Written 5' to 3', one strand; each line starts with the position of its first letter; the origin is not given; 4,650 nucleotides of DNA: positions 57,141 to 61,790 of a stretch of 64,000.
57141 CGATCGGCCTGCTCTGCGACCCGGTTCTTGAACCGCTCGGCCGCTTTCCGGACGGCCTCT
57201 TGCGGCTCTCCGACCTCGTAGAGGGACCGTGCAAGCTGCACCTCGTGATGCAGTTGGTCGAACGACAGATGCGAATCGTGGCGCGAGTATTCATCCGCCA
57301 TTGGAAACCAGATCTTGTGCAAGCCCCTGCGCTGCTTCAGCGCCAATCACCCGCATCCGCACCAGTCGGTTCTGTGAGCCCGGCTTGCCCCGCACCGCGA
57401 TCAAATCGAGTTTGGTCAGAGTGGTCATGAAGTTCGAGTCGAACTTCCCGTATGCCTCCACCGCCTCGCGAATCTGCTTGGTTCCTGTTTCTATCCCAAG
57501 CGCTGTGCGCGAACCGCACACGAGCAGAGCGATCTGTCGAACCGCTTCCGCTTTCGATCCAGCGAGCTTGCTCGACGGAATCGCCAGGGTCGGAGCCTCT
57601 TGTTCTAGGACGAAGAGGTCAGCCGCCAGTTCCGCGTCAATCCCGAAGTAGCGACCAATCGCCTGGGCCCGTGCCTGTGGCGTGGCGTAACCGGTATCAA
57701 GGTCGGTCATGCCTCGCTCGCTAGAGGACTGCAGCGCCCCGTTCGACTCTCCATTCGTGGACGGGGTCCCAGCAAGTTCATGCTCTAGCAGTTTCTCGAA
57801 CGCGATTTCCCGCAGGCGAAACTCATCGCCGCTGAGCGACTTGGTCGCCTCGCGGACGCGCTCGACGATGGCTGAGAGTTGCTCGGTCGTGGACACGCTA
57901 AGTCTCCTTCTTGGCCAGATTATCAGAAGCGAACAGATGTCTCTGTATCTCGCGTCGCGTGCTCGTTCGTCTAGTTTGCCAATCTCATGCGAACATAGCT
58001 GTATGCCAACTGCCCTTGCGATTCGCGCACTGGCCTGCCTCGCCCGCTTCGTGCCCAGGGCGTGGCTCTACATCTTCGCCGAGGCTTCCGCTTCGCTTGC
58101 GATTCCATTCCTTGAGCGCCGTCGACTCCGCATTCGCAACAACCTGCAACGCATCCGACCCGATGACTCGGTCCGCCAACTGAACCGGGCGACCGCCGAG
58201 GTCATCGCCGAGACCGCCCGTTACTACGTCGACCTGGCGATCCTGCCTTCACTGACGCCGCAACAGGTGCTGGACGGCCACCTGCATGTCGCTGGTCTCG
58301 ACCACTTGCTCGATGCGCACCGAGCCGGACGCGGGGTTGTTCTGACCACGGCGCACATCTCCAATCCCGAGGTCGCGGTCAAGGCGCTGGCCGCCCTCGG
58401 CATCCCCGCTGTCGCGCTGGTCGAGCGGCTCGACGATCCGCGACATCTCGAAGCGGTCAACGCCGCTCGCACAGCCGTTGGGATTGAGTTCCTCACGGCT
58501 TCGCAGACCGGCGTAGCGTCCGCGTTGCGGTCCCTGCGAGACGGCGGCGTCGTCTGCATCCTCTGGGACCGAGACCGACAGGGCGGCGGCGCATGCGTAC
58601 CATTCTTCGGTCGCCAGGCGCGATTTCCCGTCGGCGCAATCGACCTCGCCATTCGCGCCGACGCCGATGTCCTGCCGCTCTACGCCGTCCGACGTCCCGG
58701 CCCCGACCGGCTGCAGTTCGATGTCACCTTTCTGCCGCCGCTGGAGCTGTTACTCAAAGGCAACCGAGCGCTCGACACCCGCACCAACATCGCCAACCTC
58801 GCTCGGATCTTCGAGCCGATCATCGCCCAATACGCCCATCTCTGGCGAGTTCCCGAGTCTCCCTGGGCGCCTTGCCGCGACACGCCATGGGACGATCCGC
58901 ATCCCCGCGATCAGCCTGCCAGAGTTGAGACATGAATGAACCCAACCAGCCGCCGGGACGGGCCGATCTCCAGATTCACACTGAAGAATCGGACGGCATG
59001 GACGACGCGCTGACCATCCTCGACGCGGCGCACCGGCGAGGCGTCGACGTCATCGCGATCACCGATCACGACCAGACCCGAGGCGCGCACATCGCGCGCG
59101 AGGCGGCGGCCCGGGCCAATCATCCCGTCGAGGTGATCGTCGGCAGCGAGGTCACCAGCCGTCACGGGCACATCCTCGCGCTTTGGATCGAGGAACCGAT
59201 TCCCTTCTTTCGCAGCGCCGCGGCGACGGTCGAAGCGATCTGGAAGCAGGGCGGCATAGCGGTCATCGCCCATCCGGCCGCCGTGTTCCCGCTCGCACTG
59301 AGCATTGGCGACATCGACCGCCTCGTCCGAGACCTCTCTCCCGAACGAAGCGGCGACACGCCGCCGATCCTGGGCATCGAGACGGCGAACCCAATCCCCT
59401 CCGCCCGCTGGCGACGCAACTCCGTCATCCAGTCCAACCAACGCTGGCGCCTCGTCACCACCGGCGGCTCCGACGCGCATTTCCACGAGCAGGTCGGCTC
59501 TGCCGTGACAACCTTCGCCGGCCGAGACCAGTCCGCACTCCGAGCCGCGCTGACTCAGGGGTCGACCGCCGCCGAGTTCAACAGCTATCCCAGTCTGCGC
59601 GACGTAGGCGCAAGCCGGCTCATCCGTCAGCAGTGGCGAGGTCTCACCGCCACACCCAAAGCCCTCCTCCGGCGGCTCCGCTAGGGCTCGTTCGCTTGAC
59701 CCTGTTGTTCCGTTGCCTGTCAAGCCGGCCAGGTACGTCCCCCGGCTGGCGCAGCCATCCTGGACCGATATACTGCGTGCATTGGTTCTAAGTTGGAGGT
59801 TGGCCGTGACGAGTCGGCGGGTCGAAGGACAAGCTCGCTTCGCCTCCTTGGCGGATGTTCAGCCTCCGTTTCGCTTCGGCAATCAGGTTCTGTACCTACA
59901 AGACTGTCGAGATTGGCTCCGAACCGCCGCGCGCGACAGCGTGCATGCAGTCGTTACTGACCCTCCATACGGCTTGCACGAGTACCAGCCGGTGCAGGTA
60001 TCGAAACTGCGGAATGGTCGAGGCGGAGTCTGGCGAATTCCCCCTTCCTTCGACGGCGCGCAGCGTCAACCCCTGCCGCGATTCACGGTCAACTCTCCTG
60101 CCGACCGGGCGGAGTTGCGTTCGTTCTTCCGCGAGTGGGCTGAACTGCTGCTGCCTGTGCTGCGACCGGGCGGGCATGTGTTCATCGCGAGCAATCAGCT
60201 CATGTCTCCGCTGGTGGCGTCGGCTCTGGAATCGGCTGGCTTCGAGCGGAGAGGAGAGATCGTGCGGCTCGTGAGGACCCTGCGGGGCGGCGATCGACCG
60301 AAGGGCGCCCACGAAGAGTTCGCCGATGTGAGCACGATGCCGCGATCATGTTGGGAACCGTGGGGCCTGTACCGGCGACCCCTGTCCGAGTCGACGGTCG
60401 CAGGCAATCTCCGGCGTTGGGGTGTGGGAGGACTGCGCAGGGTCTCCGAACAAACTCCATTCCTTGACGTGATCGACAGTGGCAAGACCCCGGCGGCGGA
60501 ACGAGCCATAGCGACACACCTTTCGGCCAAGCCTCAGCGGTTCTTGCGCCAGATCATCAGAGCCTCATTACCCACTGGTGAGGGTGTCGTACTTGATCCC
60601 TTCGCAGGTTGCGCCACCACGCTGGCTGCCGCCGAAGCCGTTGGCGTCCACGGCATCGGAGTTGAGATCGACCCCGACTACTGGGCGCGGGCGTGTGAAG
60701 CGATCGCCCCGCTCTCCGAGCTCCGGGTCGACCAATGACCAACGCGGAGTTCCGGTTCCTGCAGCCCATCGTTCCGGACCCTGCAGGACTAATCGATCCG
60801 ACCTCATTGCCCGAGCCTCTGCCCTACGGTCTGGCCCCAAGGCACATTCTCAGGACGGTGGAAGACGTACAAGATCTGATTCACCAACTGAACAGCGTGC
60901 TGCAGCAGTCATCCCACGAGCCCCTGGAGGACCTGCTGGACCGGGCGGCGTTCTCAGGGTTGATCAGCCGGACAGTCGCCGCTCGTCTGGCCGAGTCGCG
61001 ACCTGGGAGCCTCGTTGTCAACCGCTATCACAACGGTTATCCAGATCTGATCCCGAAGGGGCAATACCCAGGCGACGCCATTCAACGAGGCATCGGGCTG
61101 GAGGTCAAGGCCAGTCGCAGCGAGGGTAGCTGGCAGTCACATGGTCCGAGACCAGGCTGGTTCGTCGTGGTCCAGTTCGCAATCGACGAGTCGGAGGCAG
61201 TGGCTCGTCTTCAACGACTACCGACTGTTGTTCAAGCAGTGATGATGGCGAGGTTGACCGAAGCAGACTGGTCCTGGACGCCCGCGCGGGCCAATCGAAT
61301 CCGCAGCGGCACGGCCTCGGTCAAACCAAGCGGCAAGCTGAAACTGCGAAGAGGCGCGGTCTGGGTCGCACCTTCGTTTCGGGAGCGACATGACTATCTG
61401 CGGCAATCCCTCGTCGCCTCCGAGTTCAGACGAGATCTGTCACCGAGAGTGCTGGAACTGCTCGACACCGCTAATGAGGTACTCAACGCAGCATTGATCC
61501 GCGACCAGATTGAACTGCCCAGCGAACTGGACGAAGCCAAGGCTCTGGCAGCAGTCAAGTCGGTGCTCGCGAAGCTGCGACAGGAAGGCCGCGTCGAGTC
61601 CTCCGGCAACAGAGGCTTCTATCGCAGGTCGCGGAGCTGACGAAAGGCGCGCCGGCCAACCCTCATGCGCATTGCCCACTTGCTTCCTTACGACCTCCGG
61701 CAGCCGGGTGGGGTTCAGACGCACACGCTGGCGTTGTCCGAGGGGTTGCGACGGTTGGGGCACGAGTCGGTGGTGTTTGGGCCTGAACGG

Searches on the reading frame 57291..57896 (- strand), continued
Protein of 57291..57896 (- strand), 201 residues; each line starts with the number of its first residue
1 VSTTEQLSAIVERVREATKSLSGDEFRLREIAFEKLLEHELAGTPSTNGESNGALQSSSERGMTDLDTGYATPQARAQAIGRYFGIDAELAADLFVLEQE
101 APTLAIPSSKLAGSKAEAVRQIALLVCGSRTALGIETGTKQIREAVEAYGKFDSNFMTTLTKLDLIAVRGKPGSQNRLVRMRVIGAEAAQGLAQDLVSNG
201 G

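Call 96: find_homologous_proteins(query=L041:1363-2037:+, max_evalue=0.001)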
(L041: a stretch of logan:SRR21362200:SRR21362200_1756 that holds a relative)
Query L041:1363-2037:+ (224 aa): 825 proteins with E <= 0.001 among 1307 candidates; the best 120 are listed.
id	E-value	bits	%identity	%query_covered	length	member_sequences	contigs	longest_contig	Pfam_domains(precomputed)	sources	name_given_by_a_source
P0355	5.8e-150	515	100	100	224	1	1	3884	-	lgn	-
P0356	8.5e-91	322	66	95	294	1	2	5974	-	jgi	jgi:hypothetical protein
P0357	2.2e-87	311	62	98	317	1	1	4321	-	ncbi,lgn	-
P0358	4.3e-86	306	61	99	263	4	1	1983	-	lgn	-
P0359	1.6e-85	305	59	100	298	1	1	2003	-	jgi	jgi:hypothetical protein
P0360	4.0e-85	303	58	99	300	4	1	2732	-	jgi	jgi:hypothetical protein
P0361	4.5e-85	303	58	100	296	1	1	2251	-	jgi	jgi:DNA-binding transcriptional ArsR family regulator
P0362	4.5e-85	303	62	95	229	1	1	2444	-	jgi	jgi:hypothetical protein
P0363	4.8e-85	303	58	99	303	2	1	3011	-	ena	-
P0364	2.0e-84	301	60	100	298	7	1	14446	-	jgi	jgi:hypothetical protein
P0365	2.2e-84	301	62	100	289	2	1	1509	-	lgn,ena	-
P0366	2.8e-84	301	61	99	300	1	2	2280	-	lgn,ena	-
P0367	4.8e-84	300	59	99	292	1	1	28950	-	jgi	jgi:hypothetical protein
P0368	5.1e-84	300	59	98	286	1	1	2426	-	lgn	-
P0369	5.4e-84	300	60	97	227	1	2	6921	-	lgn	-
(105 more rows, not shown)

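Call 97: fold_search(model_id=the predicted structure, library=pdb)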
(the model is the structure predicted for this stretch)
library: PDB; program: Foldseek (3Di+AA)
matches with E <= 10: 346; with E <= 0.001: 0
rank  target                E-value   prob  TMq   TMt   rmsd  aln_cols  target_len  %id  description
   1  6pco_C                1.6e-01  0.89  0.28  0.40   8.7       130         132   17  Mechanism for regulation of DNA binding of Bordetella bronchiseptica BpsR by 6-hydroxynicotinic acid (released 2019-11-06)
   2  2qvo                  4.0e-01  0.92  0.27  0.54   4.2        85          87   12  Crystal structure of AF1382 from Archaeoglobus fulgidus (released 2007-09-04)
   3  3bja                  4.2e-01  0.82  0.28  0.39   9.8       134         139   13  Crystal structure of putative MarR-like transcription regulator (NP_978771.1) from Bacillus cereus ATCC 10987 at 2.38 A  (released 2007-12-11)
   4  2pg4_A                4.6e-01  0.80  0.27  0.51   4.1        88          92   17  Crystal structure of a putative dna binding protein (ape_0880a) from aeropyrum pernix k1 at 2.21 A resolution (released 2007-04-24)
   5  2nnn_A                4.6e-01  0.75  0.28  0.39   9.0       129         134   16  Crystal structure of probable transcriptional regulator from Pseudomonas aeruginosa (released 2006-11-21)
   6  8ylm_A                5.1e-01  0.38  0.25  0.29  14.0       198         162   14  Crystal structure of Deinococcus radiodurans HucR in complex with uric acid (released 2024-11-13)
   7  5aip_A                5.7e-01  0.66  0.28  0.37  10.5       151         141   10  Crystal structure of NadR in complex with 4-hydroxyphenylacetate (released 2016-03-02)
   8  8ylg_A                6.0e-01  0.54  0.23  0.28   5.4        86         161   17  Crystal structure of Burkholderia thailandensis MftR in complex with operator DNA (released 2024-11-13)
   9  5jbr_B                6.0e-01  0.25  0.21  0.28  11.8       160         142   12  Crystal structure of uncharacterized protein Bcav_2135 from Beutenbergia cavernae (released 2016-04-20)
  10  2pg4_B                6.3e-01  0.77  0.28  0.53   4.3        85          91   18  Crystal structure of a putative dna binding protein (ape_0880a) from aeropyrum pernix k1 at 2.21 A resolution (released 2007-04-24)
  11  6pcp_A                6.3e-01  0.54  0.28  0.37  11.8       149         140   16  Mechanism for regulation of DNA binding of Bordetella bronchiseptica BpsR by 6-hydroxynicotinic acid (released 2019-11-06)
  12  3ov8                  6.6e-01  0.96  0.32  0.65   3.6        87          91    9  Crystal structure of AF1382 from Archaeoglobus fulgidus, High resolution (released 2011-11-16)
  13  7el3_A                6.6e-01  0.54  0.26  0.36  10.6       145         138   12  Crystal structure of HpaR-DNA complex from Acinetobacter baumannii (released 2022-01-19)
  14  8ylg_B                6.6e-01  0.54  0.23  0.28   5.4        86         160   17  Crystal structure of Burkholderia thailandensis MftR in complex with operator DNA (released 2024-11-13)
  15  4l9j_B                7.3e-01  0.77  0.27  0.37   5.5        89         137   19  Crystal structure of S. aureus MepR in DNA-binding conformation (released 2013-09-11)
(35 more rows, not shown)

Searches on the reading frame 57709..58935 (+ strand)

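Call 3: search_protein_families(library=pfam, proteins=[window:57709-58935:+], max_evalue=0.1)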
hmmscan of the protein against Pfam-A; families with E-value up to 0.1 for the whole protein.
window:57709-58935:+ (408 aa): 1 family
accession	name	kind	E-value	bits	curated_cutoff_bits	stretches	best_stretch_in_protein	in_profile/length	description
PF03279.18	Lip_A_acyltrans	-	5.2e-31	108.4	22.3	1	107-375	21-282/295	Bacterial lipid A biosynthesis acyltransferase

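Call 4: search_protein_families(library=ncbifam, proteins=[window:57709-58935:+], max_evalue=0.1)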
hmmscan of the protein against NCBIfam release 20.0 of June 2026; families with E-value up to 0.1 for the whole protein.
window:57709-58935:+ (408 aa): 17 families
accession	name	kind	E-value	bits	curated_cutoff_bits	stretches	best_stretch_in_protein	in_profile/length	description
NF005919.0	PRK07920.1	equivalog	6.8e-33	114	209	1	110-380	20-287/311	phosphatidylinositol mannoside acyltransferase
NF006487.0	PRK08905.1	equivalog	6.1e-19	68.1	281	1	108-333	6-227/290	lysophospholipid acyltransferase family protein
NF005120.0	PRK06553.1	equivalog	3.2e-17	62.8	273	1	101-379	23-299/308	lipid A biosynthesis lauroyl acyltransferase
NF006270.0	PRK08419.1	equivalog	1.1e-16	61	248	1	107-374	12-276/298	lipid A biosynthesis lauroyl acyltransferase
TIGR02207.1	lipid_A_htrB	subfamily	6.1e-14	52.1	297.8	1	103-373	17-278/303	LpxL/LpxP family Kdo(2)-lipid IV(A) lauroyl/palmitoleoyl acyltransferase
NF006438.0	PRK08734.1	equivalog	7.7e-13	48.1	363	1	109-337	14-240/305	lauroyl acyltransferase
TIGR02208.1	lipid_A_msbB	equivalog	6.5e-11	42.1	336.05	1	101-378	17-290/305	lauroyl-Kdo(2)-lipid IV(A) myristoyltransferase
NF004190.0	PRK05645.1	equivalog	1.4e-10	40.8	377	1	135-375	39-273/295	lysophospholipid acyltransferase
NF006507.0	PRK08943.1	subfamily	3.7e-10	39.4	337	1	103-376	29-298/322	lipid A biosynthesis (KDO)2-(lauroyl)-lipid IVA acyltransferase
NF004191.0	PRK05646.1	equivalog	5e-10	39.1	491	1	114-349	30-262/310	lipid A biosynthesis lauroyl acyltransferase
NF005399.0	PRK06946.1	subfamily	9.1e-10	38.2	343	1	100-377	6-278/294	lipid A biosynthesis lauroyl acyltransferase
NF006437.0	PRK08733.1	equivalog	3.4e-08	33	540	1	187-358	105-270/306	LpxL/LpxP family Kdo(2)-lipid IV(A) lauroyl/palmitoleoyl acyltransferase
NF005340.0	PRK06860.1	subfamily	3.9e-08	32.8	398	1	103-373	23-284/309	lipid A biosynthesis lauroyl acyltransferase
NF006432.0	PRK08706.1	equivalog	1.1e-07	31.4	384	1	110-358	9-254/289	lipid A biosynthesis lauroyl acyltransferase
NF005150.0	PRK06628.1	equivalog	9.8e-06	25.2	350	1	206-379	112-281/290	lipid A biosynthesis lauroyl acyltransferase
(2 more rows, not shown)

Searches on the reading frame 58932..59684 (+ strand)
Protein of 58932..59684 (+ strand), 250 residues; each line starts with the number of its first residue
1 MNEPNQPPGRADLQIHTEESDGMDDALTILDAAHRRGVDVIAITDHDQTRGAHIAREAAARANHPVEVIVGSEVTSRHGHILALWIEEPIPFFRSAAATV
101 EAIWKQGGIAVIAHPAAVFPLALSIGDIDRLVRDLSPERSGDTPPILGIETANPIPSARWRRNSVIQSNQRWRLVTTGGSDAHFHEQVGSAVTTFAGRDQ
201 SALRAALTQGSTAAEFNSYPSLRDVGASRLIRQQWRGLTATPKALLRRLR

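Call 3: search_protein_families(library=pfam, proteins=[window:58932-59684:+], max_evalue=0.1)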
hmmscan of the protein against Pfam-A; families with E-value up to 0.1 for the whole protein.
window:58932-59684:+ (250 aa): 2 families
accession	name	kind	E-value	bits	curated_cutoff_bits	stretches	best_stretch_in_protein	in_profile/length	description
PF13263.12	PHP_C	-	1.6e-09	37.6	21.3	1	170-212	12-56/56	PHP-associated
PF02811.25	PHP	-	5e-07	30.6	26.4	1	12-77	1-66/164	PHP domain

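Call 5: search_protein_families(library=padloc, proteins=[window:58932-59684:+], max_evalue=1)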
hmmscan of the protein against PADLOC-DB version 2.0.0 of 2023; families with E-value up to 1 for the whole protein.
window:58932-59684:+ (250 aa): 1 family
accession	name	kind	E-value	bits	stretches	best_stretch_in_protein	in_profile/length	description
PDLC04680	PDC-M49A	-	0.064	9.8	1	26-105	22-99/674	-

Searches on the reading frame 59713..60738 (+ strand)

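Call 3: search_protein_families(library=pfam, proteins=[window:59713-60738:+], max_evalue=0.1)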
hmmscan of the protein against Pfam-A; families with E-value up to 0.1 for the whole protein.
window:59713-60738:+ (341 aa): 1 family
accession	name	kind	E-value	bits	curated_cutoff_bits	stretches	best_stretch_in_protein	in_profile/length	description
PF01555.25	N6_N4_Mtase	-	4.7e-18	66.4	26.7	1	77-324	1-216/221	DNA methylase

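Call 5: search_protein_families(library=padloc, proteins=[window:59713-60738:+], max_evalue=1)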
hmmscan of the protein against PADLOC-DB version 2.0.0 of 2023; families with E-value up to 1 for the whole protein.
window:59713-60738:+ (341 aa): 59 families (the best 25 are shown)
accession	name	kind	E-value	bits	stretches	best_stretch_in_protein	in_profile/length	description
PDLC03215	MTase_II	-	2.1e-104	347.1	1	60-339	50-329/331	Type II methyltransferase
PDLC03371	MTase_II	-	2.7e-24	84.1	2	250-328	172-249/260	Type II methyltransferase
PDLC03299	MTase_II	-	1.8e-13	48.6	2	267-325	194-251/296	Type II methyltransferase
PDLC03387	MTase_II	-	4.3e-13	47.1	2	267-331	212-275/289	Type II methyltransferase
PDLC03320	MTase_II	-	5.3e-12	43.5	1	267-336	211-279/289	Type II methyltransferase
PDLC03321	MTase_II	-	8.3e-12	42.8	1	268-331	181-242/245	Type II methyltransferase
PDLC03228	MTase_II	-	2e-11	42.2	2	268-330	143-204/227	Type II methyltransferase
PDLC03216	MTase_II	-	3e-11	40.9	1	268-335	193-259/364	Type II methyltransferase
PDLC03265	MTase_II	-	8.4e-11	39.9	2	244-324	245-321/333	Type II methyltransferase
PDLC03353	MTase_II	-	1.2e-10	39.4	2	268-325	188-244/260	Type II methyltransferase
PDLC04134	mad2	-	2.4e-10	37.8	2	273-331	275-333/492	mads_2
PDLC03738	oMTase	-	2.7e-10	37.5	1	268-335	203-269/376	orphan methyltransferase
PDLC03350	MTase_II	-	3.6e-10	37.7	2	268-331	233-295/312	Type II methyltransferase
PDLC03308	MTase_II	-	1.6e-08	32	2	268-325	332-388/419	Type II methyltransferase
PDLC03238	MTase_II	-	6.6e-08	30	2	276-321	311-355/428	Type II methyltransferase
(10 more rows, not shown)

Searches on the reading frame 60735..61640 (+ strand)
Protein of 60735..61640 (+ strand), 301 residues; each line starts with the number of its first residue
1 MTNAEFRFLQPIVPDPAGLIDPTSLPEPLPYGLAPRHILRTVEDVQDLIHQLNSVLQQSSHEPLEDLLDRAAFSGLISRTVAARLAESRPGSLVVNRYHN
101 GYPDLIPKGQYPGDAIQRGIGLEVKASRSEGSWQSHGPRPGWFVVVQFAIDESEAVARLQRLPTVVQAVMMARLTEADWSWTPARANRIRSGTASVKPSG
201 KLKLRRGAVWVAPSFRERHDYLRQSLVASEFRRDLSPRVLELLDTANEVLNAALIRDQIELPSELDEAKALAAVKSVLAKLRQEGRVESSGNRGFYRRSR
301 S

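Call 3: search_protein_families(library=pfam, proteins=[window:60735-61640:+], max_evalue=0.1)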
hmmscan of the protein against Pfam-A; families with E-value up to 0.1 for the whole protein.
window:60735-61640:+ (301 aa): 1 family
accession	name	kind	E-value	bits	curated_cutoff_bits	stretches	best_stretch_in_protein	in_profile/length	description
PF12179.13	IKKbetaNEMObind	-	0.038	14.3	25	0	174-182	29-37/37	I-kappa-kinase-beta NEMO binding domain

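Call 5: search_protein_families(library=padloc, proteins=[window:60735-61640:+], max_evalue=1)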
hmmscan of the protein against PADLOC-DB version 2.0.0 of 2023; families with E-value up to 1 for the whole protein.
window:60735-61640:+ (301 aa): 1 family
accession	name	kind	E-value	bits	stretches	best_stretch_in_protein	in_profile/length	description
PDLC03564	REase_II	-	6.2e-07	27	2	43-108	23-98/267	Type II restriction enzyme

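Call 6: search_protein_families(library=phrogs, proteins=[window:60735-61640:+], max_evalue=1)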
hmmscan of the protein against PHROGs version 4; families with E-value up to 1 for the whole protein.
window:60735-61640:+ (301 aa): 3 families
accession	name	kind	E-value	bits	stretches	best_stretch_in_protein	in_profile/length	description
phrog_2440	-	transcription regulation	0.051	14.5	1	234-297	28-86/126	transcriptional regulator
phrog_22170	-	unknown function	0.066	13.9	1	256-281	21-46/82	-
phrog_20173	-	unknown function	0.076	12.3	1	180-214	213-246/598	-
